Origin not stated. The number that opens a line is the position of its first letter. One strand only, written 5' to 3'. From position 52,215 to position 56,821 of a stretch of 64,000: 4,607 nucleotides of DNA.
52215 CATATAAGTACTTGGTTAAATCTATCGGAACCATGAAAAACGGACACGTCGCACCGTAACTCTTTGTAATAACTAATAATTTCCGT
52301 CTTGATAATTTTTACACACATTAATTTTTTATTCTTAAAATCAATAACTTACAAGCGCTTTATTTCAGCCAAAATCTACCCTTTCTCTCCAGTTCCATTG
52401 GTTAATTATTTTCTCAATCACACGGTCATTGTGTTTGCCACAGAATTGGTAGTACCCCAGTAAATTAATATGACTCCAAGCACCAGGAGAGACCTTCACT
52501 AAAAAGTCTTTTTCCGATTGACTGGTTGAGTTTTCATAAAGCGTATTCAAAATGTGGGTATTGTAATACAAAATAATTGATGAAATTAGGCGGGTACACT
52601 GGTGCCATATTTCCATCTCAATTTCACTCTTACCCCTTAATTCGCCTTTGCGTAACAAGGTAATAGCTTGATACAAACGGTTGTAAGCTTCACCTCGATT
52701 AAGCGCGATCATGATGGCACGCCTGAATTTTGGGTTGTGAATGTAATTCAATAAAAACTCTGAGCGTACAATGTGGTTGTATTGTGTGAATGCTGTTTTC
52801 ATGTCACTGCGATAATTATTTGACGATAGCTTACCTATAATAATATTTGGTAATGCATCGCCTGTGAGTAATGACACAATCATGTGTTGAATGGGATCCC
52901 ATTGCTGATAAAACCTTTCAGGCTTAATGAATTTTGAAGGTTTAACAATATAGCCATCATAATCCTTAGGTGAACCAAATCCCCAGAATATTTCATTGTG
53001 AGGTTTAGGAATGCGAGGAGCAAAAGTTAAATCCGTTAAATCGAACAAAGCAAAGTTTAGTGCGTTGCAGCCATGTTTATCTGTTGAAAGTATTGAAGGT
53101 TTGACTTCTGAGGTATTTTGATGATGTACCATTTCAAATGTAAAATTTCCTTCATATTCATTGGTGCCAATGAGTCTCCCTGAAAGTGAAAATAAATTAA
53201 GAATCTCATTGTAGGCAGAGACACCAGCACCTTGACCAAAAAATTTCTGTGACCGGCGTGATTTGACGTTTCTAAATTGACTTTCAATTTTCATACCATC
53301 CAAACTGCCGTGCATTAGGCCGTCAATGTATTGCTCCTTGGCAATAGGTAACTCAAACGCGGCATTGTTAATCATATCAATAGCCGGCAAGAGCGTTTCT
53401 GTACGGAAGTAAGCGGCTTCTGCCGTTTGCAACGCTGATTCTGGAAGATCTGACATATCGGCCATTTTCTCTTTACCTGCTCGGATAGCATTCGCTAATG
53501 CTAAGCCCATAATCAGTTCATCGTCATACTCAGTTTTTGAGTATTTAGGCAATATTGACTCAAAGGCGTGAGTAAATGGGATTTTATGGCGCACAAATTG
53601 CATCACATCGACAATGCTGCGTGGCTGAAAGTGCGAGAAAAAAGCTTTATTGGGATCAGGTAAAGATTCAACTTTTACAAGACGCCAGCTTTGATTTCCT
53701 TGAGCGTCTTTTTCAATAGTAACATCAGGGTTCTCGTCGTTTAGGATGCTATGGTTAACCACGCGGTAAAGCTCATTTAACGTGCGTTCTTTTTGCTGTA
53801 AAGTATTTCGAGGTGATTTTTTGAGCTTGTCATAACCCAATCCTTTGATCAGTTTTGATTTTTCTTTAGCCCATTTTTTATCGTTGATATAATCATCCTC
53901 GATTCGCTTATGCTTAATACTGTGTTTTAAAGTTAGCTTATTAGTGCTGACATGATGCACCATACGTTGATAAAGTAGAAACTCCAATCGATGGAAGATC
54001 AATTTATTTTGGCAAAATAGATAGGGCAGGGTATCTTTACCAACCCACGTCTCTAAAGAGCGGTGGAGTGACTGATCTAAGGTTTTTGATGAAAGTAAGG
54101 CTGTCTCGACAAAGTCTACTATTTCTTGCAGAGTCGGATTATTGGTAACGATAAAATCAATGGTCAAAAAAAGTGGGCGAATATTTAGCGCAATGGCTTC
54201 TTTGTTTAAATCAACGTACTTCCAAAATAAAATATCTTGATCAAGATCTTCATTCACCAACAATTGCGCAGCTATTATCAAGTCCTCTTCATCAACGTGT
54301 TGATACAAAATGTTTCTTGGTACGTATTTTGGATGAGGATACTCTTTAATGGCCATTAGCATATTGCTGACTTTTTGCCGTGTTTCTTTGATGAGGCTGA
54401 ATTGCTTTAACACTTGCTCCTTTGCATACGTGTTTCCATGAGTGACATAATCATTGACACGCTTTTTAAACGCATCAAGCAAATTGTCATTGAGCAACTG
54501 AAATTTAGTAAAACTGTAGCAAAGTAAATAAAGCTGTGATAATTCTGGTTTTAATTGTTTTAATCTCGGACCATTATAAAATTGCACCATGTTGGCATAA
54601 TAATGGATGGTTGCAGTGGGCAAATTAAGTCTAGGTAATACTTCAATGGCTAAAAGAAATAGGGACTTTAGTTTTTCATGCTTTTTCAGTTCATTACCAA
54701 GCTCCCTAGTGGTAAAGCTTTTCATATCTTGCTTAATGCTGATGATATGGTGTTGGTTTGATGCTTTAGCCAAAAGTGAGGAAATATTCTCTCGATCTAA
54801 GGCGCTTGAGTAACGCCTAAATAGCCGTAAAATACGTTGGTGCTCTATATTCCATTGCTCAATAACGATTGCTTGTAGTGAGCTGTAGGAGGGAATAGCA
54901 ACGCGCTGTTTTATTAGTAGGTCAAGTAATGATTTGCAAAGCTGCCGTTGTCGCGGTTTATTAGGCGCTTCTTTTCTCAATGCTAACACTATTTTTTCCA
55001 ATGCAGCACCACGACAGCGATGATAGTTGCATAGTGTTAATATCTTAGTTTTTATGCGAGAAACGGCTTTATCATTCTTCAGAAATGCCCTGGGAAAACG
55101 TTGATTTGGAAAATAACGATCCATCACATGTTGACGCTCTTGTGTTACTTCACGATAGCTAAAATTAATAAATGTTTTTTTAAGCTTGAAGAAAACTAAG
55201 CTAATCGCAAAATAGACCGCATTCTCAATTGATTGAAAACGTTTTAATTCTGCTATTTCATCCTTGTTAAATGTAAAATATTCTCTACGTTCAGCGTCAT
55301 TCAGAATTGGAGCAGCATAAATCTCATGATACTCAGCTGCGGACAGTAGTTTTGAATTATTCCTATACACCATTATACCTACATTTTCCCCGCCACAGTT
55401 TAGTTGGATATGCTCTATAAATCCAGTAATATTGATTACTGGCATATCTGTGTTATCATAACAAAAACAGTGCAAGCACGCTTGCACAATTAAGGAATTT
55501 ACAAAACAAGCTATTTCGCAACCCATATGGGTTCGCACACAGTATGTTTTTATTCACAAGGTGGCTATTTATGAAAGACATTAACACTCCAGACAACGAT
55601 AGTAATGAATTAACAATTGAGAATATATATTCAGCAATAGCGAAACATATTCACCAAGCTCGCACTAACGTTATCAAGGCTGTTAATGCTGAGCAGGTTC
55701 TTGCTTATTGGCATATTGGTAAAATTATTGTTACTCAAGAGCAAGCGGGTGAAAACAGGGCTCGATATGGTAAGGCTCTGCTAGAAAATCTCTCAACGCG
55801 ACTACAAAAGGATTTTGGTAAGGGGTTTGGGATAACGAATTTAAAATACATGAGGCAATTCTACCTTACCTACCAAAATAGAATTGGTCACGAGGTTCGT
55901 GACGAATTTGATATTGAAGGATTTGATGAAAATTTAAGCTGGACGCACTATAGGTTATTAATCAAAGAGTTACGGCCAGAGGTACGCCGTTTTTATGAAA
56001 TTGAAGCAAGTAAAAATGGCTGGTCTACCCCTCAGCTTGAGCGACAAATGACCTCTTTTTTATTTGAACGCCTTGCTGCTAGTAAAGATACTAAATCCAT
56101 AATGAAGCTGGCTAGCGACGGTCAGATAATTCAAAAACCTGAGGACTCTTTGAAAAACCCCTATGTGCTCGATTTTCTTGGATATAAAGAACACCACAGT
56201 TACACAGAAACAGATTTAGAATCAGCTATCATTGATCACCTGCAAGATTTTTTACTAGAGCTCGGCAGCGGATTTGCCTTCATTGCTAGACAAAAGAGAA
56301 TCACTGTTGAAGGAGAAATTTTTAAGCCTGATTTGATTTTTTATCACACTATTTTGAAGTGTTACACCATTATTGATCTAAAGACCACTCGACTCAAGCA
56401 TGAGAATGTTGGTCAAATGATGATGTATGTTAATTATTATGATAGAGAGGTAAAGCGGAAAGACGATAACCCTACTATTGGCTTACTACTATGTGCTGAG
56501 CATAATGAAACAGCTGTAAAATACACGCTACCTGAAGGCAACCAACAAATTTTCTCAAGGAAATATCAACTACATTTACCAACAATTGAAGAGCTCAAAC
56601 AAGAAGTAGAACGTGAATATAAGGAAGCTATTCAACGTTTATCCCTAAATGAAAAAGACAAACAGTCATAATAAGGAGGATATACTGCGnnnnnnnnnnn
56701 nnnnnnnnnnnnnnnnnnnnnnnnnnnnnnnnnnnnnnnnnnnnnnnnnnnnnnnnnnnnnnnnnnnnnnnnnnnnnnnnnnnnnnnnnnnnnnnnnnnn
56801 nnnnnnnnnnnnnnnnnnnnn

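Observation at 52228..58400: Tn3-family transposon with a tyrosine recombinase and DUF1016 cargo, ~90-bp terminal inverted repeats, inserted beside a relic of a related tnpA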

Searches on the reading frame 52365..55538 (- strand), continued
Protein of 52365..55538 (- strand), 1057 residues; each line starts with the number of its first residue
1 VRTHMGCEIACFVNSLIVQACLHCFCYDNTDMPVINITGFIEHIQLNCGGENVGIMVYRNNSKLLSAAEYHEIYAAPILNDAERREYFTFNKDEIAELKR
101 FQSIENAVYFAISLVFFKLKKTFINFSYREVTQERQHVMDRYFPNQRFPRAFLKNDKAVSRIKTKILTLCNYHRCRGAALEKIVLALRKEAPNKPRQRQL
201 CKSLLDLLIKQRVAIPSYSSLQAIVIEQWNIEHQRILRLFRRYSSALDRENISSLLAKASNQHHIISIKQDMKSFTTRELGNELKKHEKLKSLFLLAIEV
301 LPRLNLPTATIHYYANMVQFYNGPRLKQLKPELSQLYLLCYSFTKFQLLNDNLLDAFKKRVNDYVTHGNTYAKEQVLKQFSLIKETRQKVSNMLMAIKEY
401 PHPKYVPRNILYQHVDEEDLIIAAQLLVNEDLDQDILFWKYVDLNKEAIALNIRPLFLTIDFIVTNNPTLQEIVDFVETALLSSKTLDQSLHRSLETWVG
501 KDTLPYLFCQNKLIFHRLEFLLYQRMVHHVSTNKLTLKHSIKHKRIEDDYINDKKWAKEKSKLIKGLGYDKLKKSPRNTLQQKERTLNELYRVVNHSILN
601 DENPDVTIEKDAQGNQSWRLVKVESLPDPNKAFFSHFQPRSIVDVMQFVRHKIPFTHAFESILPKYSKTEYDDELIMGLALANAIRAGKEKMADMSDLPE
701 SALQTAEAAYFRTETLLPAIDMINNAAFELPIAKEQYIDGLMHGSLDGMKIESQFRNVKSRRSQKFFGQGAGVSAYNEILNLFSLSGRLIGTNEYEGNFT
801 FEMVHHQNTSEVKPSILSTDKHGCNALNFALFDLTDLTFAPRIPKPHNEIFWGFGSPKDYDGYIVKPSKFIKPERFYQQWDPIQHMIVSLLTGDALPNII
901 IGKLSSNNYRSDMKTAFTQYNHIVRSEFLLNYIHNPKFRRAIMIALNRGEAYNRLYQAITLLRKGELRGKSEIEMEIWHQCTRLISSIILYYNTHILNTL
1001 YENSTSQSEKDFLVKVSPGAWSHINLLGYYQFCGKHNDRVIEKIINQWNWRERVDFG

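Call 84: search_protein_families(library=pfam, proteins=[L014:387-1292:-, L014:1303-2340:-, L014:2544-3521:+, L025:3677-4225:-, L025:4222-4452:-], max_evalue=0.01)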
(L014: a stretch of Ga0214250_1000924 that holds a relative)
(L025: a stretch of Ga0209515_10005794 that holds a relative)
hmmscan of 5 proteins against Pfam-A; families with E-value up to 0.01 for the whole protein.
L014:387-1292:- (301 aa): 2 families
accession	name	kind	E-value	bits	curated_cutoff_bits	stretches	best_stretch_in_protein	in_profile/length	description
PF04381.17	RdgC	-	1.8e-82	277.5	25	1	1-295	1-296/298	Putative exonuclease, RdgC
PF01338.23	Bac_thur_toxin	-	0.0092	15.9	25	1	43-146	47-151/230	Bacillus thuringiensis toxin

L014:1303-2340:- (345 aa): 2 families
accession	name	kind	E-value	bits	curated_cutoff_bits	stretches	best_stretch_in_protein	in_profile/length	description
PF11740.13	KfrA_N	-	6.6e-21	75.6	26.1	1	8-114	2-112/113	Plasmid replication region DNA-binding N-term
PF19220.6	Rod_CreS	-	0.0013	18.3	100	1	210-335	15-140/359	Crescentin, rod domain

L014:2544-3521:+ (325 aa): 2 families
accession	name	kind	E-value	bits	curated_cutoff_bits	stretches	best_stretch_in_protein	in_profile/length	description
PF00589.27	Phage_integrase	-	1.5e-11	44.8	27.1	1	123-304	3-167/172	Phage integrase family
PF02899.23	Phage_int_SAM_1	-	0.0026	18.4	22.3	1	31-88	13-76/83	Phage integrase, N-terminal SAM-like domain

L025:3677-4225:- (182 aa): 0 families

L025:4222-4452:- (76 aa): 0 families

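Call 88: search_dna_similar(query=window:52365-55373:-, collection=plasmids, mode=protein, max_rows=40, rows=spread)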
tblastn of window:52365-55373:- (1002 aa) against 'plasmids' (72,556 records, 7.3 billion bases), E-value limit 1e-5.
The search stops at 5000 records and this limit was reached: more records match than are counted here, and every count below describes the 5000 best-scoring records only.
Records with a match: at least 5000; places in all: 12635; records where one place covers at least 80% of the query: 3059.
Best place of each record, by identity: <60% 5000.
By first word of the organism name: Klebsiella 2085; Escherichia 1174; Enterobacter 389; Citrobacter 192; Salmonella 173; Pseudomonas 163; Vibrio 119; Bacillus 86; Aeromonas 67; Providencia 65; and 86 more.
By predicted mobility (MOB-suite, as given by PLSDB): conjugative 3415; non-mobilizable 838; mobilizable 747.
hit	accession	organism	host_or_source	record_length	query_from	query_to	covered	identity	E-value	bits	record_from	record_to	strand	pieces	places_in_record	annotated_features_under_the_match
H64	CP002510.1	Bacillus thuringiensis serovar finitimus YBT-020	-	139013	1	994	99%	30.6%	2e-154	514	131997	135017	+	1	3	transposase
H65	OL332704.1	uncultured bacterium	-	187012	9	977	96%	29.1%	7e-58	426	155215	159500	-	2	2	none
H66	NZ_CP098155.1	Klebsiella pneumoniae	Canis lupus familiaris,Rectal swab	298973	1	977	98%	28.5%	6e-102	359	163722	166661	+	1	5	Tn3-like element IS3000 family transposase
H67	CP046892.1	Klebsiella pneumoniae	Homo sapiens,pure culture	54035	1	977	98%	28.5%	1e-101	358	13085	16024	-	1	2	none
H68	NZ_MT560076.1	Klebsiella pneumoniae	-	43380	1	977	98%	28.5%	1e-101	358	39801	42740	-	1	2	Tn3-like element IS3000 family transposase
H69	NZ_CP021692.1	Escherichia coli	-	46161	1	977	98%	28.5%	1e-101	358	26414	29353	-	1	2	Tn3-like element IS3000 family transposase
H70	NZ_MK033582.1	Escherichia coli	-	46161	1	977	98%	28.5%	1e-101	358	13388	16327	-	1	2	Tn3-like element IS3000 family transposase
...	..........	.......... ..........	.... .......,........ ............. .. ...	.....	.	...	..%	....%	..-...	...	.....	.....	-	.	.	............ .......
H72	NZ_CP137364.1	Klebsiella pneumoniae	Homo sapiens,pure culture,rectal swab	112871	1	977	98%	28.5%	1e-101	358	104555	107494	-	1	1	Tn3-like element IS3000 family transposase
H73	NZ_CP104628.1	Klebsiella pneumoniae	cell culture,chicken feces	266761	1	977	98%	28.5%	1e-101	358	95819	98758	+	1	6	Tn3-like element IS3000 family transposase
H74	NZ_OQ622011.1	Vibrio parahaemolyticus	-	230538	1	998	100%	27.8%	2e-102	361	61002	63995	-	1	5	Tn3 family transposase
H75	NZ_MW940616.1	Escherichia sp.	-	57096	9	987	98%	27.9%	8e-109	380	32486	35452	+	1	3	Tn3 family transposase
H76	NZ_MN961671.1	Pseudomonas aeruginosa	-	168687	5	977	97%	27.8%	2e-108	379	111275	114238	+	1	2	Tn3 family transposase | recombinase family protein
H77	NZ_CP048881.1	Spartinivicinus ruber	-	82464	9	997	99%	27.1%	2e-107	376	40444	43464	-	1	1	Tn3 family transposase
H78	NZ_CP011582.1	Enterobacter hormaechei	Homo sapiens,Perirectal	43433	9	977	97%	27.6%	2e-107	376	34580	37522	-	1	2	tnpA: Tn3-like element Tn4401 family transposase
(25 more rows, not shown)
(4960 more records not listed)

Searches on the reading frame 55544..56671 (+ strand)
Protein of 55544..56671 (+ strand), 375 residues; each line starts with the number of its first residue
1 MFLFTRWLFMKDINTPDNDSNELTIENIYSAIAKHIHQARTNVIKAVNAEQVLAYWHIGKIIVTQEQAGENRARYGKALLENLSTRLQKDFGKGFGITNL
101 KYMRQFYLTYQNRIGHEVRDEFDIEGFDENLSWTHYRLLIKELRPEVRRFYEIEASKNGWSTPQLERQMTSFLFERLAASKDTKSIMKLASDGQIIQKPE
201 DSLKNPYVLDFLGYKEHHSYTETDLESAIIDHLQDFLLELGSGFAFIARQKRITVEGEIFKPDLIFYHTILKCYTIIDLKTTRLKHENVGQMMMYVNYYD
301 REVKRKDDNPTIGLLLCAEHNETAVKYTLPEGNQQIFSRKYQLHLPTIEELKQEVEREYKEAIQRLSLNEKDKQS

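Call 6: search_protein_families(library=pfam, proteins=[window:55544-56671:+])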
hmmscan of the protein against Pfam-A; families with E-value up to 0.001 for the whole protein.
window:55544-56671:+ (375 aa): 2 families
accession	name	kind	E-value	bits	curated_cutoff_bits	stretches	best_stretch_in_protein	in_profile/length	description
PF06250.17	YhcG_C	-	1.6e-55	187.7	32.5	1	201-355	2-156/157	YhcG PDDEXK nuclease domain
PF17761.7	DUF1016_N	-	2.1e-41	141.7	32.8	1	32-176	2-137/137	DUF1016 N-terminal domain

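Call 9: search_protein_families(library=ncbifam, proteins=[window:55544-56671:+])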
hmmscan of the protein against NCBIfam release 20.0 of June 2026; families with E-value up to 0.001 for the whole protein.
window:55544-56671:+ (375 aa): 0 families

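Call 69: search_solved_structures(query=window:55571-56671:+, max_evalue=1)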
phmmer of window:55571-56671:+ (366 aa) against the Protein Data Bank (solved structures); distinct sequences matched with E-value up to 1: 3.
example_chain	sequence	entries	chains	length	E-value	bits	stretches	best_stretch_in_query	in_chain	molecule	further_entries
6ya7_A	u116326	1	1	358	0.4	13.3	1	195-299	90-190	Cell division cycle 7-related protein kinase,Cell division cycle 7-related protein kinase,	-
6ya6_A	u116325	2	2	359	0.4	13.3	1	195-299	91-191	Cell division cycle 7-related protein kinase,Cell division cycle 7-related protein kinase,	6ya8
4f99_A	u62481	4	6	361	0.81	12.3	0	195-289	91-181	Cell division cycle 7-related protein kinase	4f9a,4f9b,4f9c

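Call 70: search_protein_families(library=padloc, proteins=[window:55571-56671:+], max_evalue=0.01)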
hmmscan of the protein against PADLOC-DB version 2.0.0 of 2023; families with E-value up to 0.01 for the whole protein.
window:55571-56671:+ (366 aa): 32 families (the best 25 are shown)
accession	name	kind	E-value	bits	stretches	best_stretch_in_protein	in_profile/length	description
PDLC04807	PDC-S02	-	1.5e-134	446.6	1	13-358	10-347/351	-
PDLC04803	PDC-S02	-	5.4e-95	316.1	1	81-353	5-261/269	-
PDLC04820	PDC-S02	-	1.8e-88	294.8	1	15-349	25-319/332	-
PDLC04795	PDC-S02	-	1.8e-86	288.5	1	13-350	21-344/357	-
PDLC04810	PDC-S02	-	2.3e-84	281.6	1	16-347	11-351/355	-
PDLC04831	PDC-S02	-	2e-82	275.5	1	16-350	11-341/346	-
PDLC04827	PDC-S02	-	1.1e-79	265.3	1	11-247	5-230/234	-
PDLC04822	PDC-S02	-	1e-70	236.7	1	15-316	9-292/294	-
PDLC04802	PDC-S02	-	6.5e-62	206.6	2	9-160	2-148/171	-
PDLC04813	PDC-S02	-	2.2e-49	165.7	1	191-351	5-163/175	-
PDLC04812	PDC-S02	-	2.1e-45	152.3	1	15-166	7-147/151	-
PDLC04823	PDC-S02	-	4.5e-39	131.9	2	276-352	99-175/175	-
PDLC04797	PDC-S02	-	1.2e-38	130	1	17-143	6-121/126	-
PDLC04826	PDC-S02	-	2.4e-38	130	1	16-236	11-217/222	-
PDLC01464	PD_DExK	-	6.3e-37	124.8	1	124-269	1-126/126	"CAS-I,CAS-II,CAS-III,CAS-IV,CAS-V,CAS-VI; associated"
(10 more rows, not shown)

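Call 71: search_protein_families(library=phrogs, proteins=[window:55571-56671:+], max_evalue=0.001)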
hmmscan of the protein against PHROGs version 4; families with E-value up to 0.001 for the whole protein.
window:55571-56671:+ (366 aa): 1 family
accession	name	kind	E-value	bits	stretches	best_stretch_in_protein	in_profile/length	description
phrog_22762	-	unknown function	4.4e-79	267.2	1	21-345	13-322/343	-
